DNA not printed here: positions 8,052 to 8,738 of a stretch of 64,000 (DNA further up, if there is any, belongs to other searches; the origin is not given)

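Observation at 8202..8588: Unknown 128-aa gene with a strong SD embedded between tRNA-Ala and tRNA-Ile inside the rRNA spacer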

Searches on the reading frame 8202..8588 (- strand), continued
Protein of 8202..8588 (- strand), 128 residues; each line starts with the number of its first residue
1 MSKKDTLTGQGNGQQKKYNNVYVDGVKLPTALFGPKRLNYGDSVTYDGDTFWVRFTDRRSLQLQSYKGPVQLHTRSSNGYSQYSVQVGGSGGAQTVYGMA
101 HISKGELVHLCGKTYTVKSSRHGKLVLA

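Call 74: fold_search(model_id=the predicted structure, library=pdb)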
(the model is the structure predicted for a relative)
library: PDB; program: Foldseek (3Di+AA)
matches with E <= 10: 839; with E <= 0.001: 0
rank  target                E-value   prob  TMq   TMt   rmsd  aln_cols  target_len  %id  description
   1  8owu_E                1.1e-02  1.00  0.35  0.46   7.2       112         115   20  The crystal structure of the polymorphic toxin PT7(Bc) D37A mutant and its cognate immunity PIM7(Bc) complex (released 2024-06-19)
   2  8owu_D                3.4e-02  0.97  0.33  0.44   7.6       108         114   18  The crystal structure of the polymorphic toxin PT7(Bc) D37A mutant and its cognate immunity PIM7(Bc) complex (released 2024-06-19)
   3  4ge1_D                1.4e-01  0.11  0.15  0.14  16.4       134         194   12  Structure of the tryptamine complex of the amine binding protein of Rhodnius prolixus (released 2013-01-02)
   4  4ge1_C                1.6e-01  0.12  0.17  0.15  16.2       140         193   11  Structure of the tryptamine complex of the amine binding protein of Rhodnius prolixus (released 2013-01-02)
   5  1xtd                  1.6e-01  0.06  0.11  0.12  17.7       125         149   10  Structural Analysis of Leishmania mexicana eukaryotic initiation factor 5a (released 2004-10-26)
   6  9hac_A                1.8e-01  0.11  0.15  0.18  12.7        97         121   15  De novo designed BBF-14 beta barrel with computationally designed BBF-14_b4 binder (released 2024-12-18)
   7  6zu5_SE0              1.8e-01  0.14  0.14  0.11  12.1       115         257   15  Structure of the Paranosema locustae ribosome in complex with Lso2 (released 2020-11-04)
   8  6az1_E                1.8e-01  0.14  0.14  0.10  11.8       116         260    8  Cryo-EM structure of the small subunit of Leishmania ribosome bound to paromomycin (released 2017-12-06)
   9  1z47_A                3.3e-01  0.13  0.17  0.09  12.8       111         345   10  Structure of the ATPase subunit CysA of the putative sulfate ATP-binding cassette (ABC) transporter from Alicyclobacil (released 2005-06-07)
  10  4cye_A                3.8e-01  0.20  0.21  0.12  12.5       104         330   13  Crystal structure of avian FAK FERM domain FAK31-405 at 3.2A (released 2014-04-23)
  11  5zu4_B                4.1e-01  0.35  0.27  0.17   8.1       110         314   16  Crystal structure of Lamprey immune protein (released 2019-06-12)
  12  5xog_H                4.1e-01  0.08  0.16  0.19  15.9       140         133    7  RNA Polymerase II elongation complex bound with Spt5 KOW5 and Elf1 (released 2017-08-16)
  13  4c3h_H                4.3e-01  0.03  0.12  0.14  13.9       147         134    9  Structure of 14-subunit RNA polymerase I at 3.27 A resolution, crystal form C2-93 (released 2013-10-23)
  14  8zx1_D                4.5e-01  0.07  0.15  0.08  13.5       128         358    8  Cryo-EM structure of E.coli spermidine transporter PotABC in nanodisc (released 2024-10-09)
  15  5fj8_H                5.0e-01  0.07  0.18  0.20  14.6       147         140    7  Cryo-EM structure of yeast RNA polymerase III elongation complex at 3. 9 A (released 2015-11-25)
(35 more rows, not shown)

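Call 78: search_dna_similar(query=window:8202-8588:-, collection=phages, mode=protein, max_evalue=1, max_rows=10)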
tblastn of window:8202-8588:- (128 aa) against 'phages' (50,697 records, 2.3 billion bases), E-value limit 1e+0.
No match.

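Call 79: search_dna_similar(query=window:8202-8588:-, collection=plasmids, mode=protein, max_evalue=1, max_rows=10)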
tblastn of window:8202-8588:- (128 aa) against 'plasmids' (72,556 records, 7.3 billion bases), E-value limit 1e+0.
No match.
